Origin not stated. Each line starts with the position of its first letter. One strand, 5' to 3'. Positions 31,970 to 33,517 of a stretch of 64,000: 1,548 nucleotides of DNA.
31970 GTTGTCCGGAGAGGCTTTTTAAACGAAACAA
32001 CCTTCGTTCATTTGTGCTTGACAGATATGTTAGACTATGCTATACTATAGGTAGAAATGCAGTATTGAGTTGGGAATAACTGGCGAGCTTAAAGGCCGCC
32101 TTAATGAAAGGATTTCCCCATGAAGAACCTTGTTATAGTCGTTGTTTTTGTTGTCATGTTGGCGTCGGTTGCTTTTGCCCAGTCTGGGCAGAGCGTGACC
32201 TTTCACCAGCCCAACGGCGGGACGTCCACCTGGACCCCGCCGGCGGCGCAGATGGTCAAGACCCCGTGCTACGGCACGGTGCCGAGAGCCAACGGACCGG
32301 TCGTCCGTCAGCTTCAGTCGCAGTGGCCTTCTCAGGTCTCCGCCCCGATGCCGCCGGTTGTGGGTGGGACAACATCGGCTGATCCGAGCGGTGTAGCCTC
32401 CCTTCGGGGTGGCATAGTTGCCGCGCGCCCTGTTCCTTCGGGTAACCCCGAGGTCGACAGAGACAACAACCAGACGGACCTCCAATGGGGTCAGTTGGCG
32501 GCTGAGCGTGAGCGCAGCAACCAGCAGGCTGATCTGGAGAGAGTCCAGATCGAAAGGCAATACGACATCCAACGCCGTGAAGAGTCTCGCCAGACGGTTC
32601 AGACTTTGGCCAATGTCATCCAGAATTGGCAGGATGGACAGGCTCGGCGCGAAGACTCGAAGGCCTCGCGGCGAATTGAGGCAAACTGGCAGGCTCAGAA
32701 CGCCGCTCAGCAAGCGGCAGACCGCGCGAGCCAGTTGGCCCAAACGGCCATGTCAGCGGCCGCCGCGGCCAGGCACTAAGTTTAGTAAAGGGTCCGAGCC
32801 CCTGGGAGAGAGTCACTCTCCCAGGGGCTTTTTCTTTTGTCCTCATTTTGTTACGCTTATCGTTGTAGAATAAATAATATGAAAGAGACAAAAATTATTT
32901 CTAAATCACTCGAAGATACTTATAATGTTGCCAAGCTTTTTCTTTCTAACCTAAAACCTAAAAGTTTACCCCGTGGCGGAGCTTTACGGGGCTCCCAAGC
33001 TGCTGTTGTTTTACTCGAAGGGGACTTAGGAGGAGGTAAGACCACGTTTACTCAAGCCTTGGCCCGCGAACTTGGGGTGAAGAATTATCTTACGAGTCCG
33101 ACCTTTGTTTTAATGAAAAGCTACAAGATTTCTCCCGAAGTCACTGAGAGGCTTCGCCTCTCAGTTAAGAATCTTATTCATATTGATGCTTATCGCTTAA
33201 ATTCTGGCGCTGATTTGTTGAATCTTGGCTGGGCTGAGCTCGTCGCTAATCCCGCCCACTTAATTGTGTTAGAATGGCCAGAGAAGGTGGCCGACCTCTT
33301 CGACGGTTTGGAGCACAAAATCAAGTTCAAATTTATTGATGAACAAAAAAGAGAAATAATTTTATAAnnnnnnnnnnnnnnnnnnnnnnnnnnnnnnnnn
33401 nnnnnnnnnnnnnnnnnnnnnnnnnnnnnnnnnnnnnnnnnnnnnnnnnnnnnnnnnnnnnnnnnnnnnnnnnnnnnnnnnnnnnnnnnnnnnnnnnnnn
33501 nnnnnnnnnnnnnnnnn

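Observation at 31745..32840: Another GC-rich island: structured non-coding element + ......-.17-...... promoter + secreted Gln-rich protein + strong terminator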

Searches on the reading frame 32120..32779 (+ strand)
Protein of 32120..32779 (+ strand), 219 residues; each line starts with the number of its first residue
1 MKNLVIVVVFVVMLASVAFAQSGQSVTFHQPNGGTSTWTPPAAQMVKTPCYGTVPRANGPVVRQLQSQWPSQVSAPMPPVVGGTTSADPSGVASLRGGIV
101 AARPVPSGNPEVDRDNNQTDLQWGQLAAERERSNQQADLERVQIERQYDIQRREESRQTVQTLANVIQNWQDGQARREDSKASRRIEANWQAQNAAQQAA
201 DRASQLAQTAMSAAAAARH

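Call 13: search_protein_families(library=pfam, proteins=[window:32120-32779:+], max_evalue=0.1)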
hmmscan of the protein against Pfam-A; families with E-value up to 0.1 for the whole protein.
window:32120-32779:+ (219 aa): 0 families

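Call 14: find_homologous_proteins(query=window:32120-32779:+, max_evalue=0.001)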
Query window:32120-32779:+ (219 aa): 1 proteins with E <= 0.001 among 596 candidates.
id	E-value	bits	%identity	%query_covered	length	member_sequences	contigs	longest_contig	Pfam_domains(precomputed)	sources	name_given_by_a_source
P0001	4.0e-135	466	100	100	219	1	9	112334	-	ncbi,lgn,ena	-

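Call 16: find_encoding_contigs(protein=P0001, flank=6000, max_places=10)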
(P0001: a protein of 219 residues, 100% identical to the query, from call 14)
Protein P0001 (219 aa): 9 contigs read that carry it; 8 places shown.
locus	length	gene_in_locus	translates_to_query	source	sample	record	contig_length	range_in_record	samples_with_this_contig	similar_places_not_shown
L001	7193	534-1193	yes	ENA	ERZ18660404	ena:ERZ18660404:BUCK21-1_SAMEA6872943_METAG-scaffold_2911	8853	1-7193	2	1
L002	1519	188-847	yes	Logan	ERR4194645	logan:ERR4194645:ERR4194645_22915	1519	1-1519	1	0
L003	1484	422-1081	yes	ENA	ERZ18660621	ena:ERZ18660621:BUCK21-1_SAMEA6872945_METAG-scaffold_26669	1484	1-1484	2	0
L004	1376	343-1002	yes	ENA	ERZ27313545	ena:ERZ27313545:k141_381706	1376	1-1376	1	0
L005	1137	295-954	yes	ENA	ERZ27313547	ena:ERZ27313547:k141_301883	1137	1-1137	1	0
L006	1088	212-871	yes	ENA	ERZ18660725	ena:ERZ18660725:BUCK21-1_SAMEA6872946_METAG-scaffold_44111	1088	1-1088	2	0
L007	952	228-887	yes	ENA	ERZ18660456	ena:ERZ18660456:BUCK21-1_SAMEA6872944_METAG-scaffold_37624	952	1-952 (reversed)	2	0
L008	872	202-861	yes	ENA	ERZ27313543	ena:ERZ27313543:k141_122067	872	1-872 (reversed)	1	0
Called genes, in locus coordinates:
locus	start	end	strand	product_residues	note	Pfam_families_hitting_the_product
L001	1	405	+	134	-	?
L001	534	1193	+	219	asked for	-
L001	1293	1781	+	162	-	PF02367:TsaE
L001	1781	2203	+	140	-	-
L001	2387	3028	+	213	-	-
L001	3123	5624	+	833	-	PF02739:5_3_exonuc_N, PF01367:5_3_exonuc, PF00476:DNA_pol_A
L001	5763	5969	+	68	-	-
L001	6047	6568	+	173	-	PF02308:MgtC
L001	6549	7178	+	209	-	PF03167:UDG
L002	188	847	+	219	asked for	-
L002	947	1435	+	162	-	PF02367:TsaE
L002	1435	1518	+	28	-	?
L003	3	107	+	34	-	?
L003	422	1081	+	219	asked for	-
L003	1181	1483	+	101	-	?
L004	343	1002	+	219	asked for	-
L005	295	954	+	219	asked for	-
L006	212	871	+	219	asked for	-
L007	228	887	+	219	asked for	-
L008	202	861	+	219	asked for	-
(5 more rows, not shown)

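Call 43: search_protein_representatives(protein=window:32120-32779:+)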
Query: 219 residues. Proteins with E-value up to 0.001 (for the whole library): 5; up to 1e-10: 4; up to 1e-30: 1. The best 5 are listed.
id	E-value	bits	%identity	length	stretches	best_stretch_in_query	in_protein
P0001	1.3e-135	465.7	100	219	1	1-219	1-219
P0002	1.0e-25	107.0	39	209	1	7-209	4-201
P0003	9.5e-16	74.5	40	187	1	78-204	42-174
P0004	6.9e-12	61.9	35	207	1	50-196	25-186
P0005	2.1e-08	50.5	35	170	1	86-209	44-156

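Call 45: find_encoding_contigs(protein=P0002, flank=5000, max_places=6)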
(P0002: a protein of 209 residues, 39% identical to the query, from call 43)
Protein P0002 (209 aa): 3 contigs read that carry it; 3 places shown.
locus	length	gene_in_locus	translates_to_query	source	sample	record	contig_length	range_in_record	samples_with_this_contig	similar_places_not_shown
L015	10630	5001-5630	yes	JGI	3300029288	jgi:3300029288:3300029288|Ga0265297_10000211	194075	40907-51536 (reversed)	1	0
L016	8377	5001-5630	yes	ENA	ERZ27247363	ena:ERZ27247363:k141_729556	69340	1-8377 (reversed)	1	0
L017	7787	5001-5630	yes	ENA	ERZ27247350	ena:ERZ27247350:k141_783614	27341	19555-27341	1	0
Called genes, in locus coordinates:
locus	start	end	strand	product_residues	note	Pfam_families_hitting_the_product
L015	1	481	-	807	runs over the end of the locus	PF00912:Transgly, PF00905:Transpeptidase, PF17957:Big_7 (weak)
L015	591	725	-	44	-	-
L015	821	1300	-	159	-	PF02075:RuvC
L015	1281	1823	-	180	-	PF20772:TACO1_YebC_N, PF01709:Transcrip_reg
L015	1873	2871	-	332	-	PF06068:TIP49 (faint), PF05496:RuvB_N, PF00004:AAA, PF07728:AAA_5 (weak), PF17864:AAA_lid_4, PF05491:WHD_RuvB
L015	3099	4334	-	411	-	PF00437:T2SSE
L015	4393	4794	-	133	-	PF05157:MshEN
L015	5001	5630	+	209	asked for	-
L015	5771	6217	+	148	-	PF02367:TsaE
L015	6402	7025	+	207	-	-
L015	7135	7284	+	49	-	-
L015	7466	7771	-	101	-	PF22296:bAvd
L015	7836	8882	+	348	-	PF00078:RVT_1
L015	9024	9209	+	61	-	PF00584:SecE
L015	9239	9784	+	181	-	PF02357:NusG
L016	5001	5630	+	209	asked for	-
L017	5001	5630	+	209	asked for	-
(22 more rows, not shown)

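Call 52: find_encoding_contigs(protein=P0003, flank=3000, max_places=4)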
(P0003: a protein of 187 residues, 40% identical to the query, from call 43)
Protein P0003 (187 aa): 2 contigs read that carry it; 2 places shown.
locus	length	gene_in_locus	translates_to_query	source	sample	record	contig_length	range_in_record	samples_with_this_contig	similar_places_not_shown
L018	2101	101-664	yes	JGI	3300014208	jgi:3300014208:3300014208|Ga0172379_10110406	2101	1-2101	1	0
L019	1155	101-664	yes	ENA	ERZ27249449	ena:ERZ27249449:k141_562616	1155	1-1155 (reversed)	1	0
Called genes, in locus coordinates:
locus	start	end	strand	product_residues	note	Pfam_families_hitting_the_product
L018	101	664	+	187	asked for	-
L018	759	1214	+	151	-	PF02367:TsaE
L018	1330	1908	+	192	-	PF01936:NYN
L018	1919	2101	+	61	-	?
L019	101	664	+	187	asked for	-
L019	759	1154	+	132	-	?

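Call 53: find_encoding_contigs(protein=P0004, flank=3000, max_places=4)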
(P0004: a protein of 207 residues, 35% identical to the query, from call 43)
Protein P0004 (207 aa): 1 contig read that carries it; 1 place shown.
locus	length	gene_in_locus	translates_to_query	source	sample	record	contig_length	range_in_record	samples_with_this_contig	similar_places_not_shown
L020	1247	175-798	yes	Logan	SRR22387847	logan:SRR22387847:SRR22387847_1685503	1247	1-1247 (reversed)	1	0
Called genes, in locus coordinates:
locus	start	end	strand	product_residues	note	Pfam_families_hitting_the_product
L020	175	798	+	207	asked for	-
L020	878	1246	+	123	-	?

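Call 54: find_encoding_contigs(protein=P0005, flank=3000, max_places=4)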
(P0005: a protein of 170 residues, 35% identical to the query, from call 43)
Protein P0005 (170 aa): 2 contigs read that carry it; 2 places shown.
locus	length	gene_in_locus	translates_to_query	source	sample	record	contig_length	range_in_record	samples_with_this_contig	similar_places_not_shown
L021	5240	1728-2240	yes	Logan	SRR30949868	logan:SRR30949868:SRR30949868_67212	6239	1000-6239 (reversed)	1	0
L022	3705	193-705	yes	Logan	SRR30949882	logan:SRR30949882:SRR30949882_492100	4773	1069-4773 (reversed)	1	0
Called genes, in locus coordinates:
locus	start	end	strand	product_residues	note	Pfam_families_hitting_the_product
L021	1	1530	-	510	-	?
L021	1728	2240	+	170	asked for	-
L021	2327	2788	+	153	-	PF02367:TsaE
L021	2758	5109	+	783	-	PF02739:5_3_exonuc_N, PF01367:5_3_exonuc, PF00476:DNA_pol_A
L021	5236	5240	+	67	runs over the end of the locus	-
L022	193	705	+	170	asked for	-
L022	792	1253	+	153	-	PF02367:TsaE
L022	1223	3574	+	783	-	PF02739:5_3_exonuc_N, PF01367:5_3_exonuc, PF00476:DNA_pol_A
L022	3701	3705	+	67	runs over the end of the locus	-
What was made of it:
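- Homologues P0002-P0005 all lie directly upstream of tsaE (calls 43, 45, 52-54).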

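Call 85: search_solved_structures(query=A4, max_evalue=1)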
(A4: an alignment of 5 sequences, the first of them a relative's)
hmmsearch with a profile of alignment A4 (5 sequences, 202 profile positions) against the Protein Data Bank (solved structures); distinct sequences matched with E-value up to 1: 2.
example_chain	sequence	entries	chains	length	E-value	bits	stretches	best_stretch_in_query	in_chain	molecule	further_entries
6y7u_A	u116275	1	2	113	0.044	16.5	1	54-83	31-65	Multi-sensor hybrid histidine kinase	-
7ab7_A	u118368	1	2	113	0.97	12.1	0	53-83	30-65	Multi-sensor hybrid histidine kinase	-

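Call 86: search_protein_families(library=ncbifam, proteins=[P0001, P0002, P0004], max_evalue=0.1)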
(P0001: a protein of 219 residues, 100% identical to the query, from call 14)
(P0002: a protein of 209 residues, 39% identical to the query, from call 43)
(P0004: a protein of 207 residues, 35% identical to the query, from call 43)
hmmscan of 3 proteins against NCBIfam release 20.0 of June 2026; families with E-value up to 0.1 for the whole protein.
P0001 (219 aa): 0 families

P0002 (209 aa): 0 families

P0004 (207 aa): 0 families
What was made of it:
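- Closest known: Sec-secreted coiled-coil proteins. Different: There is no sequence or profile match to any Pfam, NCBIfam or PDB entry (calls 13, 85, 86).
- Tried and rejected: Pfam, NCBIfam and PDB profile searches were all negative (calls 13, 85, 86).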

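Call 93: predict_structure(alignment_id=A4)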
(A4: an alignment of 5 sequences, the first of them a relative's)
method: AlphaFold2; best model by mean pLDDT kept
length: 219 residues; sequences in the alignment: 5
mean_pLDDT: 71.2   pTM: 0.32
mean pLDDT of the five models: 71.2, 67.9, 66.4, 66.1, 64.0
residues with pLDDT >= 90: 94; 70-90: 31; 50-70: 19; < 50: 75
segments of 3 or more residues with pLDDT < 50: 20-31, 33-89, 97-101
pLDDT, mean of each block of 10 residues (from residue 1): 77 67 43 44 38 35 34 39 41 50 68 83 92 95 96 96 97 96 97 97 96 90
secondary structure, 60 per line:
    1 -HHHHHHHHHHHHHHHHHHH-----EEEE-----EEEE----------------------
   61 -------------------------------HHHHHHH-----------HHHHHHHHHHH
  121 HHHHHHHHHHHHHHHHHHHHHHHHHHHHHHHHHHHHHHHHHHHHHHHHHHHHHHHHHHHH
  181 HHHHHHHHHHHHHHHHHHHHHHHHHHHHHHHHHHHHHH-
elements in order: H2-20 E26-29 E35-38 H92-98 H110-218
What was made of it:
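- The AlphaFold2 model shows the signal helix, the disordered linker and the long helix (call 93).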

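Call 101: find_homologous_proteins(query=A4, max_evalue=0.001)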
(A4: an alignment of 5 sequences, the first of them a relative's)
Query A4 (5 sequences) (219 aa, profile of the alignment): 6 proteins with E <= 0.001 among 8000 candidates.
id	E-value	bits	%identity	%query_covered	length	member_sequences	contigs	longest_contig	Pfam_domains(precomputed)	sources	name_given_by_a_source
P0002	1.5e-86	307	35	94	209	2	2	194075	-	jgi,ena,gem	-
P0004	3.9e-84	299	35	83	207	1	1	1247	-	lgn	-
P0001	2.4e-76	274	100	100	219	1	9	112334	-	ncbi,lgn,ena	-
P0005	1.4e-44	170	33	49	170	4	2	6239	-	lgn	-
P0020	1.4e-41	160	36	54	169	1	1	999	-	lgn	-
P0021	2.1e-35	140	33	49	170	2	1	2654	-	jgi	-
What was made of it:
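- No homologue of the protein exists outside the seven clusters (calls 43, 101).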

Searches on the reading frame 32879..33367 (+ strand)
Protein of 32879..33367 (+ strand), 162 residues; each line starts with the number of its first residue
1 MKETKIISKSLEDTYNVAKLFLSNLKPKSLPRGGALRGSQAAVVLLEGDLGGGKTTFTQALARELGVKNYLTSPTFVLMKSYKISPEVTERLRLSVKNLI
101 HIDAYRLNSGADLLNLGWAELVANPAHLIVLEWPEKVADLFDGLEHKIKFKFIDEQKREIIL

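Call 13: search_protein_families(library=pfam, proteins=[window:32879-33367:+], max_evalue=0.1)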
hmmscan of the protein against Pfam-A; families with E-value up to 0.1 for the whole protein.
window:32879-33367:+ (162 aa): 7 families
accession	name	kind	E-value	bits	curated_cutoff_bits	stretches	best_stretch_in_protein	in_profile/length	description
PF02367.23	TsaE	-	1.2e-28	100.1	26.6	1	9-159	2-127/128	Threonylcarbamoyl adenosine biosynthesis protein TsaE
PF05496.18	RuvB_N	-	0.00093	19.4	27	1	36-103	28-91/159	Holliday junction DNA helicase RuvB P-loop domain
PF05729.18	NACHT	-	0.001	19.3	26.7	1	43-129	2-84/167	NACHT domain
PF13401.12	AAA_22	-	0.013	16.3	27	1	39-131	3-90/130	AAA domain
PF00004.35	AAA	-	0.017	16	21.2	1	44-85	1-35/131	ATPase family associated with various cellular activities (AAA)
PF13238.12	AAA_18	-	0.021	15.7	29.4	1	44-71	1-25/128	AAA domain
PF01712.25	dNK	-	0.04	14.1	27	1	46-70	3-27/203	Deoxynucleoside kinase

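Call 32: find_encoding_contigs(protein=window:32879-33367:+, flank=4000, max_places=10)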
Protein window:32879-33367:+ (162 aa): 3 contigs read that carry it; 2 places shown.
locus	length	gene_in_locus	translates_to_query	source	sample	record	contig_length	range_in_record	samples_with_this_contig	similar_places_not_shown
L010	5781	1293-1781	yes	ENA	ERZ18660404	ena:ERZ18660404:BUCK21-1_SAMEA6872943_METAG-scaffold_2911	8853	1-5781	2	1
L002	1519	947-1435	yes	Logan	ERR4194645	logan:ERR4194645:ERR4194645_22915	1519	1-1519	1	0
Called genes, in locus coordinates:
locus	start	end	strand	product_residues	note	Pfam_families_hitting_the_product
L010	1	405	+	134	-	?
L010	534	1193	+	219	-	-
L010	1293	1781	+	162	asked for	PF02367:TsaE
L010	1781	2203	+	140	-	-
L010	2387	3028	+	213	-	-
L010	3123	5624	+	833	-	PF02739:5_3_exonuc_N, PF01367:5_3_exonuc, PF00476:DNA_pol_A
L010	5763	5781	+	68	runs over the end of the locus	-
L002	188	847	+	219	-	-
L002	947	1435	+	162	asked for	PF02367:TsaE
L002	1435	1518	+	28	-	?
